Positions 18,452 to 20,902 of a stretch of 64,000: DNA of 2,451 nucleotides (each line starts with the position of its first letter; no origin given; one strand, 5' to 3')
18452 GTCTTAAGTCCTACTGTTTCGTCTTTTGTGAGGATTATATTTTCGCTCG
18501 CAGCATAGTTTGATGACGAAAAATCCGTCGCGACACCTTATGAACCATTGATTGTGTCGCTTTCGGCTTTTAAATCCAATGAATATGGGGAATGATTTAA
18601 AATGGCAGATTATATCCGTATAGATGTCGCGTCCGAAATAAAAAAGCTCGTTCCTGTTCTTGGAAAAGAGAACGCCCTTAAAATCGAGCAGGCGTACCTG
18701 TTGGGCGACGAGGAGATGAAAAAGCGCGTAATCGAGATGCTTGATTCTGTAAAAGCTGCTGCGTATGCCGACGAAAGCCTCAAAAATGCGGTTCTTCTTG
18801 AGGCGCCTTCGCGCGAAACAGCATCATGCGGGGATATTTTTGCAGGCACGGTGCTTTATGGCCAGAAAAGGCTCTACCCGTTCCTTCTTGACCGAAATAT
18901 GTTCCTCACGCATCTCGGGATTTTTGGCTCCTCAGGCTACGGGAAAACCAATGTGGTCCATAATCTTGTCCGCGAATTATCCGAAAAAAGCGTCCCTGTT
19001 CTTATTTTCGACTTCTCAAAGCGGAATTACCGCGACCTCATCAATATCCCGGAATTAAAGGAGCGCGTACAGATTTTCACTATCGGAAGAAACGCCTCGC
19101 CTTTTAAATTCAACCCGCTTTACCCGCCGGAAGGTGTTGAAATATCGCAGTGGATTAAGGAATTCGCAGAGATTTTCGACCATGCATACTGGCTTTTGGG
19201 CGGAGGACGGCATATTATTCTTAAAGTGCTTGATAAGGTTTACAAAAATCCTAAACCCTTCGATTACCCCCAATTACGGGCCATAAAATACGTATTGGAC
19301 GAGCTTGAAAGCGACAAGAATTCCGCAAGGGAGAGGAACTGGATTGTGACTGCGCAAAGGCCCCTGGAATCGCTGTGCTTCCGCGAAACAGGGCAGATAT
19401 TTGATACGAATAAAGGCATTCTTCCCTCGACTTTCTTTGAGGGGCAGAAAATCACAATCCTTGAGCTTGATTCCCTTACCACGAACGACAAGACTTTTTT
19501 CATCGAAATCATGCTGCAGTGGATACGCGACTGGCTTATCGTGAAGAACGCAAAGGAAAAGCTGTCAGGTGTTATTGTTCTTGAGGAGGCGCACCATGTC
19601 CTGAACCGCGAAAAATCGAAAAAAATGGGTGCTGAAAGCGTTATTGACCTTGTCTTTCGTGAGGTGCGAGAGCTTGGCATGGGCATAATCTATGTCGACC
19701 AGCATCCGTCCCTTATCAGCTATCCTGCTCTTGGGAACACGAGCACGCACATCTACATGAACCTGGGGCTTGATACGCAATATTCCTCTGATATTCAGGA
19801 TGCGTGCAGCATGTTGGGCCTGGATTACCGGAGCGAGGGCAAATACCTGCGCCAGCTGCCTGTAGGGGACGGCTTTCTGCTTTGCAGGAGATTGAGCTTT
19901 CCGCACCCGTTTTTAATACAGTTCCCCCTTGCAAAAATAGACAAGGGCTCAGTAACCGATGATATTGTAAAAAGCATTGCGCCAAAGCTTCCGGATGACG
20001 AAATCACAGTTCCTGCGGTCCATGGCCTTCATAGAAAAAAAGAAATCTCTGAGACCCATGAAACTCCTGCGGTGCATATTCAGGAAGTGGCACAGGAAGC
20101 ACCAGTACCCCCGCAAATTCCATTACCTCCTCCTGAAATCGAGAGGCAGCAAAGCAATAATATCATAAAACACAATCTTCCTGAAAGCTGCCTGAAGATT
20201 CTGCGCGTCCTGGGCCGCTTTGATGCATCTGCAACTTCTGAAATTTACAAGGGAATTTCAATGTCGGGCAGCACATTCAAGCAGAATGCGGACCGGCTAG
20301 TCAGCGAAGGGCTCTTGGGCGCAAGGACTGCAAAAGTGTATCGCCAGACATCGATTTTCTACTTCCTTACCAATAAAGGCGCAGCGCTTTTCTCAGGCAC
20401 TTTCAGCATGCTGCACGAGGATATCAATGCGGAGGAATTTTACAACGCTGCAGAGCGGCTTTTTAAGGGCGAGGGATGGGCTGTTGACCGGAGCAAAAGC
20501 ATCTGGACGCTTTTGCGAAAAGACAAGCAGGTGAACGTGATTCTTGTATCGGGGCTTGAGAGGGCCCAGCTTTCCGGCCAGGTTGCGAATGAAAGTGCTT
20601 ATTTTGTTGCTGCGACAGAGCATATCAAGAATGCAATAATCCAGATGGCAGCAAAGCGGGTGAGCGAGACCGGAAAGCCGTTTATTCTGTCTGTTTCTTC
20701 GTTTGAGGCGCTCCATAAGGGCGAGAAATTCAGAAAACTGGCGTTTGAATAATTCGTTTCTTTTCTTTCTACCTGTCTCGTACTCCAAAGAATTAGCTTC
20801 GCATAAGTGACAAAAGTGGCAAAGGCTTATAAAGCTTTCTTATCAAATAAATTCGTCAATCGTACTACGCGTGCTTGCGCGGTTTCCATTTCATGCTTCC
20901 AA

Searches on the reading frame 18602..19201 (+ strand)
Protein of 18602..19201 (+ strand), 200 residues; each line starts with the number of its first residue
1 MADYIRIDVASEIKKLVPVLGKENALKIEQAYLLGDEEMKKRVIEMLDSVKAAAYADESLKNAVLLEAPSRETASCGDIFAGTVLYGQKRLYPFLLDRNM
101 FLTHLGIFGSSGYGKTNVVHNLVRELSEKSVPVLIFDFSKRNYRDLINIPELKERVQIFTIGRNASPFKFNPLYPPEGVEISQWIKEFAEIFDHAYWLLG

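Call 30: find_related_loci(query=A2, collection=metagenome_contigs, flank=3500)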
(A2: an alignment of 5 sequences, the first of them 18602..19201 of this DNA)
Query A2 (200 aa) in metagenome_contigs; peptide patterns used: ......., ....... (x = any residue, [..] = any of these).
229 stretches matched a pattern; 71 encode a relative of the query (tblastn E <= 1e-3); 71 distinct loci.
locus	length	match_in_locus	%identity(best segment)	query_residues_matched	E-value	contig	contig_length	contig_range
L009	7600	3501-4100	87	1-200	6e-119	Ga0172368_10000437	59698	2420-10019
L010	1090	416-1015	71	1-200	5e-110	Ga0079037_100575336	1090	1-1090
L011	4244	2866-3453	67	5-200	1e-94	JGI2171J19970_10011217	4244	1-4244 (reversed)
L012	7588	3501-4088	65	5-200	4e-93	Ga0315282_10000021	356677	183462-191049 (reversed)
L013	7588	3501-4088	65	5-200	9e-92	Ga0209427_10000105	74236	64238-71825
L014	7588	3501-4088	63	5-200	7e-90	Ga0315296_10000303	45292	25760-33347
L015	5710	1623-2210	63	5-200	9e-90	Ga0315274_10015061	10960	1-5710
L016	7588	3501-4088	61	5-200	2e-87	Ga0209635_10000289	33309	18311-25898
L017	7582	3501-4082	60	7-200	9e-87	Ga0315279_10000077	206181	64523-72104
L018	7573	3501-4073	63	9-200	2e-86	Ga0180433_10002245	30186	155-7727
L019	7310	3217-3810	60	2-200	7e-85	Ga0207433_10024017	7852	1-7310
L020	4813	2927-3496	63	10-200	4e-84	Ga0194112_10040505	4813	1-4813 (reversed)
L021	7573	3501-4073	61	9-200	1e-83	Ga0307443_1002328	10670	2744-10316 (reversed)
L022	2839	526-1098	63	9-200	7e-85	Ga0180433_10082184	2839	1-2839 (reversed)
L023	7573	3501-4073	61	9-200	1e-83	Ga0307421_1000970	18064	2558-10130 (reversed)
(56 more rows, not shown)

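Call 36: find_related_loci(query=A2, collection=genome_contigs, flank=3500)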
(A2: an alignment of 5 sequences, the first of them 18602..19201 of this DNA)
Query A2 (200 aa) in genome_contigs; peptide patterns used: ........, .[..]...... (x = any residue, [..] = any of these).
191 stretches matched a pattern, but none encodes a relative of the query by tblastn (E <= 1e-3).

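Call 37: find_related_loci(query=A2, collection=viral_contigs, flank=3500)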
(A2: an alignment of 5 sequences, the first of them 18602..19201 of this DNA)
Query A2 (200 aa) in viral_contigs; peptide patterns used: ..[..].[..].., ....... (x = any residue, [..] = any of these).
233 stretches matched a pattern, but none encodes a relative of the query by tblastn (E <= 1e-3).
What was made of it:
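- Tried and rejected: Scans for the HerA N-terminus gave nothing in genome_contigs or viral_contigs (calls 36, 37).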

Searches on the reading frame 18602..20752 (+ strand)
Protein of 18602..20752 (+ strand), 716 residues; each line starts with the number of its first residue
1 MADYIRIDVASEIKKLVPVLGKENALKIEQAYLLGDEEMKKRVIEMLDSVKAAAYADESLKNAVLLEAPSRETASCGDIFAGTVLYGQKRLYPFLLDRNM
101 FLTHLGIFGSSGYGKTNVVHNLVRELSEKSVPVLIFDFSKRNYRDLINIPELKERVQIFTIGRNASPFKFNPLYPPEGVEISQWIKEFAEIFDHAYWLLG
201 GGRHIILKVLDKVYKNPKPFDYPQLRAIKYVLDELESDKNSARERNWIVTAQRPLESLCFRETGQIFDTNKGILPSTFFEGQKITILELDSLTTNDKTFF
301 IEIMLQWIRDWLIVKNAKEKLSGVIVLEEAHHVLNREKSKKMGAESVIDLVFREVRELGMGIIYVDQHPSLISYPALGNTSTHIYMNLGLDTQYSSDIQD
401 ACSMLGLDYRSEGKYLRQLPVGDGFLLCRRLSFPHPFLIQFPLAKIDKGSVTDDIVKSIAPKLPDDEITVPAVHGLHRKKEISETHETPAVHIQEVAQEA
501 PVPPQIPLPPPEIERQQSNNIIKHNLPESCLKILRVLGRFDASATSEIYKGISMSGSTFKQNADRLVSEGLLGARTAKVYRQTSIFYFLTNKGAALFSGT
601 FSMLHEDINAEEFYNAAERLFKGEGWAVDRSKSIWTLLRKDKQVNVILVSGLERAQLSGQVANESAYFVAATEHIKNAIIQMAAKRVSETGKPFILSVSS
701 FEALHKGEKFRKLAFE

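Call 9: search_protein_families(library=pfam, proteins=[window:18602-20752:+], max_evalue=0.01)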
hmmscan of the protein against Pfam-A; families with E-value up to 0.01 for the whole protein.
window:18602-20752:+ (716 aa): 5 families
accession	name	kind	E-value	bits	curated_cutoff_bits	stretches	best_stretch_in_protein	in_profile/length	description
PF01935.23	DUF87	-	2.8e-14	54.2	23.2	1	82-305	4-217/220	Helicase HerA, central domain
PF19044.6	P-loop_TraG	-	0.00015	21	25.8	1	107-179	34-100/413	TraG P-loop domain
PF10412.15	TrwB_AAD_bind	-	0.00053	19.4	20.5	1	103-139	16-52/387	Type IV secretion-system coupling protein DNA-binding domain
PF05872.18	HerA_C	-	0.00058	19.1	22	0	104-138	23-57/502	Helicase HerA-like C-terminal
PF13401.12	AAA_22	-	0.001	19.8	27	0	107-142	10-45/130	AAA domain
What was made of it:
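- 18602..20752 (+): HerA-like (DUF87) ATPase with a C-terminal region. In relatives it is the gene at the end of the ORF chain. PF01935, E = 2.8e-14 (call 9).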

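Call 50: search_protein_families(library=ncbifam, proteins=[window:18602-20752:+], max_evalue=0.01)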
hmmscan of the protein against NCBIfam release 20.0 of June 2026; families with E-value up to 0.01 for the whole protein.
window:18602-20752:+ (716 aa): 7 families
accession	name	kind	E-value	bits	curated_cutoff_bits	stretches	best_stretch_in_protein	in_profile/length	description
NF033849.1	ser_rich_anae_1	subfamily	3.2e-20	71.2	650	1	87-387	745-1089/1163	serine-rich protein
NF053655.1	CedD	equivalog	4.4e-20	71.8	600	1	99-390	218-481/527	DNA-translocating ATPase CedD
NF042943.1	HerA_antiphage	equivalog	3.9e-09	35.6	800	1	283-402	395-515/566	anti-phage-associated helicase HerA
NF040937.1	HerA_Thermprot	equivalog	4.1e-07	28.8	800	1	75-146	116-184/487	DNA double-strand break repair helicase HerA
NF042944.1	HerA_antiphage_2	equivalog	9.8e-05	21.3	850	0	321-388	427-495/576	anti-phage-associated helicase HerA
TIGR03928.1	T7_EssCb_Firm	equivalog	0.0014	16.3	778.4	1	103-156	811-868/1296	type VII secretion protein EssC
NF005807.0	PRK07667.1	equivalog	0.0085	15.7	221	0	105-138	20-53/193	kinase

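Call 51: search_protein_families(library=padloc, proteins=[window:18602-20752:+], max_evalue=0.01)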
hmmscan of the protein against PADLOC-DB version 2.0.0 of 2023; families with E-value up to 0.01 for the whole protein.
window:18602-20752:+ (716 aa): 15 families
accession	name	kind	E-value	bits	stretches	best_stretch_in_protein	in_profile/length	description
PDLC04105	HerA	-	3.2e-11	40.5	1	273-390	370-490/576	-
PDLC04140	mad8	-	3.8e-11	41.1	1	103-400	28-264/314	mads_8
PDLC02185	HerA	-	9e-11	39.2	2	283-393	407-519/585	-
PDLC04100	HerA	-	1.4e-08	31.9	1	283-394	401-514/580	-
PDLC01055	HerA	-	9.2e-07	26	1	52-146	113-203/532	Type III coevolved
PDLC02684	DndH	-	3.6e-06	22.8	1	71-146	1335-1422/1715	DndH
PDLC04102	HerA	-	6e-06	22.9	1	314-385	497-569/654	-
PDLC02685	DndH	-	6.4e-06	22.1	1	9-215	1239-1450/1678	DndH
PDLC04098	HerA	-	1e-05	22.3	1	316-379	521-590/686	-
PDLC01879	CARF3--CARF_TM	-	6.1e-05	20.8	1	524-591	152-218/222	-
PDLC01438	Csa3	-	0.00033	18.8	1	504-609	124-209/305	"CAS-I,CAS-II,CAS-III,CAS-IV,CAS-V,CAS-VI; associated_signaling"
PDLC04103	HerA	-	0.00044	16.7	0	99-146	169-215/579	-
PDLC02188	HerA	-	0.00046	17.2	0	322-389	428-496/578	-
PDLC04097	HerA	-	0.00052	16.8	1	99-130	157-188/618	-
PDLC04106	HerA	-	0.0018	14.9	0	281-379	468-572/667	-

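Call 68: search_dna_similar(query=window:18602-20752:+, collection=plasmids, mode=protein, max_rows=10)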
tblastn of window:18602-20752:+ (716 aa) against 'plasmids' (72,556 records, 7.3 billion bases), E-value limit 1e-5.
Records with a match: 19; places in all: 19; records where one place covers at least 80% of the query: 0.
Best place of each record, by identity: <60% 19.
By first word of the organism name: Lactococcus 5; Streptomyces 2; Halanaeroarchaeum 2; Priestia 1; Embleya 1; Nocardia 1; Photobacterium 1; Treponema 1; Bacillus 1; Planktothrix 1; and 3 more.
By predicted mobility (MOB-suite, as given by PLSDB): non-mobilizable 10; conjugative 5; mobilizable 4.
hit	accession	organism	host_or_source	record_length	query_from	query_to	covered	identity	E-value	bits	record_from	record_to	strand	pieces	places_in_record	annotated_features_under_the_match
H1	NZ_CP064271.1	Priestia megaterium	cell culture,Zoo anteater area soil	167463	104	432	46%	28.9%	4e-19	100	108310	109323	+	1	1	hypothetical protein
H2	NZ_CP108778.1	Embleya sp. NBC_00896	-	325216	93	450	50%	25.1%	6e-18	97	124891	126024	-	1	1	DUF87 domain-containing protein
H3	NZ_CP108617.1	Streptomyces avidinii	-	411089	91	463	52%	24.0%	2e-19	101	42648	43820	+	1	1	DUF87 domain-containing protein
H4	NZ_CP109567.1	Nocardia sp. NBC_01377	-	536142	72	443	52%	23.5%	6e-10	71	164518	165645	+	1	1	ATP-binding protein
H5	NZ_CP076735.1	Photobacterium damselae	fish,whole organism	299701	96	388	41%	27.0%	3e-12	78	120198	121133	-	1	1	ATP-binding protein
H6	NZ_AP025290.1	Treponema saccharophilum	-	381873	96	388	41%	25.7%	6e-9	67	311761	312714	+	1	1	DUF87 domain-containing protein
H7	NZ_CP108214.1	Streptomyces sp. NBC_00105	-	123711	104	384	39%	26.5%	3e-18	98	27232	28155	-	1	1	DUF87 domain-containing protein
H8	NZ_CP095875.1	Bacillus sp. PGP15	-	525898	96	388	41%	24.6%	2e-14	86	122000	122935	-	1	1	ATP-binding protein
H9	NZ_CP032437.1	Lactococcus cremoris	Dairy Fermentation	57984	70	388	45%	22.5%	2e-9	69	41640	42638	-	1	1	ATP-binding protein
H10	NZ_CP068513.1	Lactococcus cremoris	Whole organism,Dairy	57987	70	388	45%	22.5%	2e-9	69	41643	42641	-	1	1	ATP-binding protein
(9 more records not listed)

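Call 69: search_dna_similar(query=window:18602-20752:+, collection=phages, mode=protein, max_rows=10)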
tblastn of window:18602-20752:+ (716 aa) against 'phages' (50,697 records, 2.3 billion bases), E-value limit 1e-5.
Records with a match: 2; places in all: 2; records where one place covers at least 80% of the query: 0.
Best place of each record, by identity: <60% 2.
By first word of the organism name: Bacteriophage 2.
By host as written in the record: - 2.
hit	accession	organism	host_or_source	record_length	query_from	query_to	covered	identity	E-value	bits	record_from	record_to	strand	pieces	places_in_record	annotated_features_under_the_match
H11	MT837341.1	Bacteriophage sp.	human fecal samples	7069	68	422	50%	24.1%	2e-11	74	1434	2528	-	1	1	record has no annotation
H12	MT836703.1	Bacteriophage sp.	human fecal samples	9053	85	384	42%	25.2%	1e-9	68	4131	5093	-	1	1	record has no annotation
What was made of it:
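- Tried and rejected: tblastn of HerA against plasmids and phages gave only remote DUF87 matches below 30% identity (calls 68, 69).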
